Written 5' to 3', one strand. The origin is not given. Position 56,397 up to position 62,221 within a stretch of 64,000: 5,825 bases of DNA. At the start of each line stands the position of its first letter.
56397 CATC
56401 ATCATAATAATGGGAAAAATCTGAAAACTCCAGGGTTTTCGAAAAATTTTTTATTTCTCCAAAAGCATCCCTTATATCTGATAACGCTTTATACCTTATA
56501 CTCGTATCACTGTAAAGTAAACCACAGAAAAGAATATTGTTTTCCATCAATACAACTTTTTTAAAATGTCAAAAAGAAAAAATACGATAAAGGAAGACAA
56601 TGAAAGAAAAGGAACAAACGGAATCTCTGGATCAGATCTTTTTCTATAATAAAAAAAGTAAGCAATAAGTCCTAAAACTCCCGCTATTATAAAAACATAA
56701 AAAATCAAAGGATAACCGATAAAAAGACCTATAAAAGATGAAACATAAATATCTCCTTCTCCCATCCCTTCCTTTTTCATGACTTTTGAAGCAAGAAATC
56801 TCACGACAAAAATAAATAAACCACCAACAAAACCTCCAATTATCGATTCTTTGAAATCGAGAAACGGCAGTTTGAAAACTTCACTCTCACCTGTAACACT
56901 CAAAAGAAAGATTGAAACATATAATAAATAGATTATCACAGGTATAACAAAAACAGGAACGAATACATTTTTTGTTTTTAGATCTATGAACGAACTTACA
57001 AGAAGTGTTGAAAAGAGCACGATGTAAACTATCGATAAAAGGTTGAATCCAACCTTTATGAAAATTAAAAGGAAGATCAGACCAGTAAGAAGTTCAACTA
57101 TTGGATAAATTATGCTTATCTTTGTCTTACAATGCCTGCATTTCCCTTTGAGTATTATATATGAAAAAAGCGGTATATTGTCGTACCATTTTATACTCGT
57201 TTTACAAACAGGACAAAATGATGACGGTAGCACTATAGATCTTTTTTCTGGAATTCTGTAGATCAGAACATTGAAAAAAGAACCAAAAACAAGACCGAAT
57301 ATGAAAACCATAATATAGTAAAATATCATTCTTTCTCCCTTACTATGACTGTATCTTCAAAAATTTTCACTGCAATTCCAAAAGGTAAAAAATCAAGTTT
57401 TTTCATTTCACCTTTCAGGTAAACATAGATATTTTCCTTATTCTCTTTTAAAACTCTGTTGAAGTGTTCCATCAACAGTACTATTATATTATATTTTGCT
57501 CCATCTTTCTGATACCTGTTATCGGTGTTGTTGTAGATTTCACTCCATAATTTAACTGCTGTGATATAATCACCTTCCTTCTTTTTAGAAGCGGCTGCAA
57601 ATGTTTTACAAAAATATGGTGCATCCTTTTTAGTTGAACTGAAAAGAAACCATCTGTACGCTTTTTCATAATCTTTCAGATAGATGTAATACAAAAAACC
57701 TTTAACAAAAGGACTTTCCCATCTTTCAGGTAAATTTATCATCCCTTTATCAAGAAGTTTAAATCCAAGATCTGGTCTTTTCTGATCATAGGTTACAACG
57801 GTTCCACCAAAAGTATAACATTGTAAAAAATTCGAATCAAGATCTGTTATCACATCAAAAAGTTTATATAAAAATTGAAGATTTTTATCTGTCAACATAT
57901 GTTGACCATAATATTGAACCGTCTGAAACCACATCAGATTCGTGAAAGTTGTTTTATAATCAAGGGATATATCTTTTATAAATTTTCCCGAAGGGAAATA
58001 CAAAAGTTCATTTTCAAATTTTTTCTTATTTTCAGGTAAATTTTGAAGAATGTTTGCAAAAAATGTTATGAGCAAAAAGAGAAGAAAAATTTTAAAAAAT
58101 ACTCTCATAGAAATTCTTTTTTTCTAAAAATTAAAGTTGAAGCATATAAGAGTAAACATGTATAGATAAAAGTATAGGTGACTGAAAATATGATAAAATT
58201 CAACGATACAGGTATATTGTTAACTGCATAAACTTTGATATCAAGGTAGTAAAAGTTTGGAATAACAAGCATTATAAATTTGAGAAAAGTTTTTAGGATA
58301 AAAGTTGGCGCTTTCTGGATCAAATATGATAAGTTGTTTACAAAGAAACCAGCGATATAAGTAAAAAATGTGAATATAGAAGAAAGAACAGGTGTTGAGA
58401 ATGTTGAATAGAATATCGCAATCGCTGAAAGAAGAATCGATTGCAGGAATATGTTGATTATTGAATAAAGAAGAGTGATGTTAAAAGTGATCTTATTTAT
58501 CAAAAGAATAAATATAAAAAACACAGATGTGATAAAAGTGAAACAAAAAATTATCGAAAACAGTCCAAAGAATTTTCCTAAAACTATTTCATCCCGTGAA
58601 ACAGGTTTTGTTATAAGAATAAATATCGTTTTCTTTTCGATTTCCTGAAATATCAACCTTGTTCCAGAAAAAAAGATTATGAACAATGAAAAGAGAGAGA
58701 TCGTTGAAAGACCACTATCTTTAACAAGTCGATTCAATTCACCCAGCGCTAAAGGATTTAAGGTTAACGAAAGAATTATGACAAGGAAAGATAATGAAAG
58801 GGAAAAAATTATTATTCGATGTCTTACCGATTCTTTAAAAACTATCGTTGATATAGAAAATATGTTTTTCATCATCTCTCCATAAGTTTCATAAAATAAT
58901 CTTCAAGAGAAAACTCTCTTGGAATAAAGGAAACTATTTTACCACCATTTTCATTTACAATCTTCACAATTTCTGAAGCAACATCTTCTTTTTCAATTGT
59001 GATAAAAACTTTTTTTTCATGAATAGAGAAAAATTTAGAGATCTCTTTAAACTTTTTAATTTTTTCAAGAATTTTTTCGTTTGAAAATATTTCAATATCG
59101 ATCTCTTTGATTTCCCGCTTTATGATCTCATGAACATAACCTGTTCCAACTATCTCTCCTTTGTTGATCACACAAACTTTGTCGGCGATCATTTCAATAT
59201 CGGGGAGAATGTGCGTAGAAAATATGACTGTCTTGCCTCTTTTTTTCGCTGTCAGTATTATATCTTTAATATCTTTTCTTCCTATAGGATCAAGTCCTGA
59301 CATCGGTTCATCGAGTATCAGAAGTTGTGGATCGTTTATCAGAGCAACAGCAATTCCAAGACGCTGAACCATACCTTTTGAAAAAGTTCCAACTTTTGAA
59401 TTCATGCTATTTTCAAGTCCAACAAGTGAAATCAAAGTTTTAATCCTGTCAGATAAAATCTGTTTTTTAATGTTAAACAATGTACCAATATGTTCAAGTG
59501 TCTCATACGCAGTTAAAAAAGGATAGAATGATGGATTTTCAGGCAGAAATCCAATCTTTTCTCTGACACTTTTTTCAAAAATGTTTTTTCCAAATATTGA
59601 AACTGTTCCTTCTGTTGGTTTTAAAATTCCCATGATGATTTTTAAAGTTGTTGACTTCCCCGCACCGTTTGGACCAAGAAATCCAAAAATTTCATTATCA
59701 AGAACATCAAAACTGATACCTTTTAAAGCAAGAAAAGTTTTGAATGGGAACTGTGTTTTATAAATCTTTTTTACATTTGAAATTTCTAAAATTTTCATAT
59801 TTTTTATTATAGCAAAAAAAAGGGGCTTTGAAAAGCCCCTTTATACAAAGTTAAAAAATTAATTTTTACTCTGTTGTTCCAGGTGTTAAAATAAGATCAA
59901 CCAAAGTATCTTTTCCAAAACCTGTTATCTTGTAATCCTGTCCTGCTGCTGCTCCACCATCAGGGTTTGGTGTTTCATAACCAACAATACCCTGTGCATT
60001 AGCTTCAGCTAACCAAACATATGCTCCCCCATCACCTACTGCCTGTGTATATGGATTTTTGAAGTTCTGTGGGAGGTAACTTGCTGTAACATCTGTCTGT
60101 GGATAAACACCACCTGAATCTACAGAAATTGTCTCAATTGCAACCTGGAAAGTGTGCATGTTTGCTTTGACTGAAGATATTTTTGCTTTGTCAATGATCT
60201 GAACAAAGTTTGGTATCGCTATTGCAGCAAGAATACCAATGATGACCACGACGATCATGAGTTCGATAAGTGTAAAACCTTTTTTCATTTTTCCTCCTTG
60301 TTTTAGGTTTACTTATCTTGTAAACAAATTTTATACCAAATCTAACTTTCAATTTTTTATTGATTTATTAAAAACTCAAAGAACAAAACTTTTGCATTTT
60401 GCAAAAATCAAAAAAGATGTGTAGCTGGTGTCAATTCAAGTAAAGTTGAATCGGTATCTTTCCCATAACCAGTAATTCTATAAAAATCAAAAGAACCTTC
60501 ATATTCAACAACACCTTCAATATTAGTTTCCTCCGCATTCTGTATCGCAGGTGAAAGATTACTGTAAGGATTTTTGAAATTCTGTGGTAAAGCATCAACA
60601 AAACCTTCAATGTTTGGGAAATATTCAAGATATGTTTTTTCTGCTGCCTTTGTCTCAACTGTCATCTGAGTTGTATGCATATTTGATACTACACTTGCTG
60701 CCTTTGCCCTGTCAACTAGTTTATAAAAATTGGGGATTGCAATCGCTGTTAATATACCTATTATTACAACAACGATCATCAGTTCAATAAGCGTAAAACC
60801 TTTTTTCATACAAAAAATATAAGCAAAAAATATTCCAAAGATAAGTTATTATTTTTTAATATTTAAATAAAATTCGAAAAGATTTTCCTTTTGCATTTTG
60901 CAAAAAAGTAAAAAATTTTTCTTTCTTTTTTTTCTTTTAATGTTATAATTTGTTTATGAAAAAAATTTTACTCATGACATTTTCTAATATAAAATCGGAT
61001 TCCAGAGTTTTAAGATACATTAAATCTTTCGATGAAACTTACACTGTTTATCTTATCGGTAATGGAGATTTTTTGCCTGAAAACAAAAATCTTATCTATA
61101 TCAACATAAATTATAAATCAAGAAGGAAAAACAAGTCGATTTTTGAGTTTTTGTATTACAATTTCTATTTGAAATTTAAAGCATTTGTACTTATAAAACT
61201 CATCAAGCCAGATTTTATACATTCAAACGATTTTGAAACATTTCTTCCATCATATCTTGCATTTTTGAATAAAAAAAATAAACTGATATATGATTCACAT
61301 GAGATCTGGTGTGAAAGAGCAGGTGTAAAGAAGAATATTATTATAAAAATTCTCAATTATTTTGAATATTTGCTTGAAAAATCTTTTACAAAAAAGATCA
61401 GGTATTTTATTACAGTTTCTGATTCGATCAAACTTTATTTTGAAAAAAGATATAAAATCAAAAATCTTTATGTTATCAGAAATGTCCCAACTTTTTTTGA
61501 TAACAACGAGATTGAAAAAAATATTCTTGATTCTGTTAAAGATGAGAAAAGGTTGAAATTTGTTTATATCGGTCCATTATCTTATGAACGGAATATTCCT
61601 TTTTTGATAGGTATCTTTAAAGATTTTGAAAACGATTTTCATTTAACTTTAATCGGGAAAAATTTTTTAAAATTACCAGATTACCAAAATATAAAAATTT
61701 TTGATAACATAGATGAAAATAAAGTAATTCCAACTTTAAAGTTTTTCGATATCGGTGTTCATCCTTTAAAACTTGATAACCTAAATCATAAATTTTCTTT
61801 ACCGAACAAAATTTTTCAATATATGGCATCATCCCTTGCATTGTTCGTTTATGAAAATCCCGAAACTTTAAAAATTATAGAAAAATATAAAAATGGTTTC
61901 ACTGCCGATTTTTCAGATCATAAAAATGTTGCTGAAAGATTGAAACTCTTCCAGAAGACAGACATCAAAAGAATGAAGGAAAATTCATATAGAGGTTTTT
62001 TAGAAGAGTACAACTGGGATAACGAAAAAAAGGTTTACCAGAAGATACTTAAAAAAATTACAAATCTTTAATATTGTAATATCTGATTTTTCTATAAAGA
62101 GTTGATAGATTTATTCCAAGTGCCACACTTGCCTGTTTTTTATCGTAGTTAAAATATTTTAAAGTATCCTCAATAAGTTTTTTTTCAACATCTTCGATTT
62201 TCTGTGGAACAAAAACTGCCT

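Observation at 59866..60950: Tandem pilin paralogs each preceded by an identical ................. palindrome and a sigma-54-type -24/-12 element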

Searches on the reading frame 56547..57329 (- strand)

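Call 11: search_protein_families(library=pfam, proteins=[window:56547-57329:-], max_evalue=0.001)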
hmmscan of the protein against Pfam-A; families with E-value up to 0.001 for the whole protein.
window:56547-57329:- (260 aa): 2 families
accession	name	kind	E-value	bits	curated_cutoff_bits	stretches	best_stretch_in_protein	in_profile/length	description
PF06750.18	A24_N_bact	-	2.1e-36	124.3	23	1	10-92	1-83/84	Bacterial Peptidase A24 N-terminal domain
PF01478.23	Peptidase_A24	-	5e-11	43.4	26.5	1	103-223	1-102/104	Type IV leader peptidase family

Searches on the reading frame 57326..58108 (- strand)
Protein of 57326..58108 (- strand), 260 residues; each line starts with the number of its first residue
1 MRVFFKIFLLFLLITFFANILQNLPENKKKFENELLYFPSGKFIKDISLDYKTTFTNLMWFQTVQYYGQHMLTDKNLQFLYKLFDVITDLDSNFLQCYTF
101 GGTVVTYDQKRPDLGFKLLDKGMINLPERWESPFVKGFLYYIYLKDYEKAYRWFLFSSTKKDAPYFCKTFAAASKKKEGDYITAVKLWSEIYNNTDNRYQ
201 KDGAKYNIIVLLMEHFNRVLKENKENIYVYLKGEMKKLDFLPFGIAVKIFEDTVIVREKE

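Call 11: search_protein_families(library=pfam, proteins=[window:57326-58108:-], max_evalue=0.001)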
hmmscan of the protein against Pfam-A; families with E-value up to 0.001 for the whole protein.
window:57326-58108:- (260 aa): 1 family
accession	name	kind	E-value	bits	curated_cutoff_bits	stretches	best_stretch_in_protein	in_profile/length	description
PF19867.5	DUF6340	-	0.00095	18.9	26.4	0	172-208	214-250/258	Family of unknown function (DUF6340)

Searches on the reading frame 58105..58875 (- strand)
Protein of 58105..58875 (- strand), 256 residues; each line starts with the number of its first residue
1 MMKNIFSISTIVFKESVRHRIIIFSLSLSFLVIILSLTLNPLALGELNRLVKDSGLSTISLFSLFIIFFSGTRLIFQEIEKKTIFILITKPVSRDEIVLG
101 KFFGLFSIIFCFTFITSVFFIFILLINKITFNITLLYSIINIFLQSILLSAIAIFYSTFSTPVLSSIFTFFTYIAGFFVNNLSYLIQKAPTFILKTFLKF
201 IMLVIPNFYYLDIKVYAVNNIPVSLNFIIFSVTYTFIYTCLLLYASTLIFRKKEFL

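Call 11: search_protein_families(library=pfam, proteins=[window:58105-58875:-], max_evalue=0.001)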
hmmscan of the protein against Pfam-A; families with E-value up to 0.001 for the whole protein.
window:58105-58875:- (256 aa): 3 families
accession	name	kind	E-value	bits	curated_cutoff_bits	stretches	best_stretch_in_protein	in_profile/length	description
PF12730.13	ABC2_membrane_4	-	7.4e-09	36.3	27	1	18-175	11-178/179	ABC-2 family transporter protein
PF12679.13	ABC2_membrane_2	-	5e-08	33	27.2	1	58-254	73-282/283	ABC-2 family transporter protein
PF12698.13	ABC2_membrane_3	-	0.00035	20.2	31.6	1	56-242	165-341/347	ABC-2 family transporter protein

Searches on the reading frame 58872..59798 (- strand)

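Call 11: search_protein_families(library=pfam, proteins=[window:58872-59798:-], max_evalue=0.001)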
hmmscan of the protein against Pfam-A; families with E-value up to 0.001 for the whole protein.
window:58872-59798:- (308 aa): 3 families
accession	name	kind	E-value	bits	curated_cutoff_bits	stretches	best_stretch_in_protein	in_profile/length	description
PF00005.33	ABC_tran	-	1.5e-32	113.5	25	1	25-166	1-136/137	ABC transporter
PF13304.12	AAA_21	-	1.3e-10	42.3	27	1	138-197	237-299/304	AAA domain, putative AbiEii toxin, Type IV TA system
PF13732.12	DrrA1-3_C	-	4.6e-05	24.5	27.4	1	226-305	6-80/81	ATP-binding protein DrrA1-3-like, C-terminal domain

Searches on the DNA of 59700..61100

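Call 61: search_rna_families(source=window, start=59700, end=61100, threshold=evalue, max_evalue=1)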
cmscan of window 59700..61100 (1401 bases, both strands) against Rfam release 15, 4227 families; matches with E-value up to 1: 5.
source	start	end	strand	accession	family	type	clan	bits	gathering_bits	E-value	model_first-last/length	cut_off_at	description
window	59817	59948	-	RF00082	SraG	Gene; sRNA;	-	27.1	50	0.036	1-177/177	no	SraG RNA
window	59807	59918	-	RF00558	L20_leader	Cis-reg; leader;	-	26.2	58.7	0.014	1-127/127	no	Ribosomal protein L20 leader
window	59775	59850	+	RF02059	STnc50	Gene; sRNA;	-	26.2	55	0.084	1-84/84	no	Salmonella enterica sRNA STnc40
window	59815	59927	-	RF04184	BTnc060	Gene; sRNA;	-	22.2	228.9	0.85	1-213/213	no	Bacteroides sRNA BTnc060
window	59822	59875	+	RF03533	SQ1002_RNA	Gene; sRNA;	-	18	128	0.39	50-103/237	no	Clostridioides difficile sRNA SQ1002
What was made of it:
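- Tried and rejected: The weak hits sit on the terminator (call 61).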

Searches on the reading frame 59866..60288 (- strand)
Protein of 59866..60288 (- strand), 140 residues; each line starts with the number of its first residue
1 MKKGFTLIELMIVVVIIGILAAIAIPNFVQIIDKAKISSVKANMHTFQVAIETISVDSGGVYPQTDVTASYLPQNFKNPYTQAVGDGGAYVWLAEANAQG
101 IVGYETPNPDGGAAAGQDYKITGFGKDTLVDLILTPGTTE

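Call 11: search_protein_families(library=pfam, proteins=[window:59866-60288:-], max_evalue=0.001)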
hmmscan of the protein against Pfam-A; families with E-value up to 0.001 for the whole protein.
window:59866-60288:- (140 aa): 1 family
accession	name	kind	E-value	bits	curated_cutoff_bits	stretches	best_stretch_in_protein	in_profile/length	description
PF07963.17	N_methyl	-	9.7e-09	34.9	21.2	1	2-25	4-27/27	Prokaryotic N-terminal methylation motif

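Call 12: search_protein_families(library=ncbifam, proteins=[window:59866-60288:-], max_evalue=0.001)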
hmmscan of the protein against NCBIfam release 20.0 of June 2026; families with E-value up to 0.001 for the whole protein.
window:59866-60288:- (140 aa): 9 families
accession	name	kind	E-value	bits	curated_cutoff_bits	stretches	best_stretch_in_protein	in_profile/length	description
TIGR01710.1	typeII_sec_gspG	equivalog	1.3e-14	54.3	88.85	1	3-70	1-67/134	type II secretion system major pseudopilin GspG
NF041775.1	typeIV_PilA_Myxo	equivalog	1.6e-14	54.4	400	1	3-50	11-58/214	type IV pilin protein PilA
NF007862.0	PRK10574.1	equivalog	2.8e-14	53.5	138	1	2-84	4-85/145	prepilin peptidase-dependent pilin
TIGR02532.1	IV_pilin_GFxxxE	domain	5.7e-10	38.6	16.3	1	2-25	1-24/24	prepilin-type N-terminal cleavage/methylation domain-containing protein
NF040999.1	pilin_ComGC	equivalog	1e-09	38.4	75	1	2-60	1-59/84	competence type IV pilus major pilin ComGC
TIGR01708.2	typeII_sec_gspH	equivalog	8.4e-08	32.4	80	1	3-29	2-28/169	type II secretion system minor pseudopilin GspH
TIGR02596.1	TIGR02596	subfamily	4.9e-06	26.7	70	1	5-43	1-39/196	Verru_Chthon cassette protein D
NF041013.1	T4P_ComGE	equivalog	9.4e-06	25.7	49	1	2-42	3-43/83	competence type IV pilus minor pilin ComGE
NF007800.0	PRK10506.1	equivalog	0.0004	20.3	158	1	2-47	8-53/163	prepilin peptidase-dependent protein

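Call 13: find_encoding_contigs(protein=window:59866-60288:-, flank=10000, max_places=10)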
Protein window:59866-60288:- (140 aa): 3 contigs read that carry it; 2 places shown.
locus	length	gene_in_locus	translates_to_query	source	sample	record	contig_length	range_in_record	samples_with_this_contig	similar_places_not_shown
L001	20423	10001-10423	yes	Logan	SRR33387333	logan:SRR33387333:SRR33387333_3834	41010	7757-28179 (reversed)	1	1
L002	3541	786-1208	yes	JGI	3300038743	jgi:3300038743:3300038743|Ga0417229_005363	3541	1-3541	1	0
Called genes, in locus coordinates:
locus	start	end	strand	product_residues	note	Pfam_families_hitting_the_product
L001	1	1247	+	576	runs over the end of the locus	PF05157:MshEN, PF00437:T2SSE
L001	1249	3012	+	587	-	PF05157:MshEN, PF00437:T2SSE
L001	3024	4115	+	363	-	PF00437:T2SSE, PF13401:AAA_22 (weak), PF25199:nSTAND_NTPase5 (faint)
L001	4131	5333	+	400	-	PF28597:T2SSF_N, PF00482:T2SSF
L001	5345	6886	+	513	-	PF25323:6TM_PilS, PF00512:HisKA, PF02518:HATPase_c, PF14501:HATPase_c_5 (faint)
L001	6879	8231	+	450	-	PF00072:Response_reg, PF00158:Sigma54_activat, PF14532:Sigma54_activ_2, PF25601:AAA_lid_14, PF02954:HTH_8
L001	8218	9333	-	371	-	PF13439:Glyco_transf_4, PF00534:Glycos_transf_1 (weak), PF13692:Glyco_trans_1_4 (weak)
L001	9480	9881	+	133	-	PF07963:N_methyl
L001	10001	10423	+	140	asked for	PF07963:N_methyl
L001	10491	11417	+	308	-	PF00005:ABC_tran, PF13304:AAA_21 (weak)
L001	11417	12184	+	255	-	PF12679:ABC2_membrane_2, PF12730:ABC2_membrane_4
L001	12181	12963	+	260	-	-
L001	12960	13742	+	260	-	PF06750:A24_N_bact, PF01478:Peptidase_A24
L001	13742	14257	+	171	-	PF14385:DUF4416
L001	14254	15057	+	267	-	-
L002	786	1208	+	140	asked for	PF07963:N_methyl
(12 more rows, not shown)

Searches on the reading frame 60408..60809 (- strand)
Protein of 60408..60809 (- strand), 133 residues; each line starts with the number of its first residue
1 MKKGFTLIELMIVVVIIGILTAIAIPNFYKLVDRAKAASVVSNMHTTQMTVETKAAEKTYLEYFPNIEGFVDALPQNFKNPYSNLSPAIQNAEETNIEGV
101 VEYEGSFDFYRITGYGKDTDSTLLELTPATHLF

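Call 11: search_protein_families(library=pfam, proteins=[window:60408-60809:-], max_evalue=0.001)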
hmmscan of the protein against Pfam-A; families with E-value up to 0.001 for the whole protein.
window:60408-60809:- (133 aa): 1 family
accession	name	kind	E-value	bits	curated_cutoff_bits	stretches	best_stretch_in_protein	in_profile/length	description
PF07963.17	N_methyl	-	3.1e-08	33.3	21.2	1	2-25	4-27/27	Prokaryotic N-terminal methylation motif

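Call 12: search_protein_families(library=ncbifam, proteins=[window:60408-60809:-], max_evalue=0.001)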
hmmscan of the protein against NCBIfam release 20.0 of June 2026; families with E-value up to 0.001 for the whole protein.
window:60408-60809:- (133 aa): 10 families
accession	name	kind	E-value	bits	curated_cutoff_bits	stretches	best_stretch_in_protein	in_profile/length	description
NF041775.1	typeIV_PilA_Myxo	equivalog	4.3e-15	56.3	400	1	3-88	11-96/214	type IV pilin protein PilA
NF007862.0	PRK10574.1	equivalog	2.7e-11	43.8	138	1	2-61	4-63/145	prepilin peptidase-dependent pilin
TIGR01710.1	typeII_sec_gspG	equivalog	2.8e-11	43.6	88.85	1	3-74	1-69/134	type II secretion system major pseudopilin GspG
TIGR02532.1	IV_pilin_GFxxxE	domain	3.1e-09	36.3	16.3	1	2-25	1-24/24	prepilin-type N-terminal cleavage/methylation domain-containing protein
NF040999.1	pilin_ComGC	equivalog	3.3e-09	36.8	75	1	2-49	1-50/84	competence type IV pilus major pilin ComGC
TIGR01708.2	typeII_sec_gspH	equivalog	1e-07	32.1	80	1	3-29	2-28/169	type II secretion system minor pseudopilin GspH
NF041013.1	T4P_ComGE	equivalog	2.3e-06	27.6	49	1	2-62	3-64/83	competence type IV pilus minor pilin ComGE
TIGR02596.1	TIGR02596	subfamily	1.6e-05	25.1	70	1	5-56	1-51/196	Verru_Chthon cassette protein D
NF007800.0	PRK10506.1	equivalog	0.00019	21.3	158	1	2-50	8-56/163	prepilin peptidase-dependent protein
NF012015.1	PRK15471.1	equivalog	0.00064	18.8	267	1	13-96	32-117/325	LPS O-antigen chain length determinant protein WzzB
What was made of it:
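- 60408..60809 (-): pilA2, a type IV pilin of 133 aa (MKKG|FTLIELM). It has no Shine-Dalgarno sequence and no room for a leader. N_methyl and TIGR02532 matches (calls 11, 12).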

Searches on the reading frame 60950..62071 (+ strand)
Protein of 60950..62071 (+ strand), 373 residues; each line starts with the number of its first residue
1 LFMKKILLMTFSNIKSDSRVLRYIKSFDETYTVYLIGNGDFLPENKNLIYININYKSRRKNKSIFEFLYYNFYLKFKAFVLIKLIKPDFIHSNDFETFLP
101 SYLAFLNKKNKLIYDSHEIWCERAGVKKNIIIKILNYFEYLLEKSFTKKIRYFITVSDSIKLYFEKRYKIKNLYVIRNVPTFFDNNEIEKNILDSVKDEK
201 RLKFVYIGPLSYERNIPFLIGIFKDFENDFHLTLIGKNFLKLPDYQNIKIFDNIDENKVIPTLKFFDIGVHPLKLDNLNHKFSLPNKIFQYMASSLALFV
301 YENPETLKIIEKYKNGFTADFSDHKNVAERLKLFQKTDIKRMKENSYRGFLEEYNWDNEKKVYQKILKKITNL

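Call 11: search_protein_families(library=pfam, proteins=[window:60950-62071:+], max_evalue=0.001)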
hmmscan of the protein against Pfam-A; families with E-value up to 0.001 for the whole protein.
window:60950-62071:+ (373 aa): 3 families
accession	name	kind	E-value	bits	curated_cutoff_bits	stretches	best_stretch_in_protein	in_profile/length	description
PF13439.12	Glyco_transf_4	-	2.7e-09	37.7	28.5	1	48-178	37-164/170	Glycosyltransferase Family 4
PF00534.26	Glycos_transf_1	-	6.9e-07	29.4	26.4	1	190-342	4-163/172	Glycosyl transferases group 1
PF13692.12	Glyco_trans_1_4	-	7.7e-06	26.7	27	1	203-331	3-136/142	Glycosyl transferases group 1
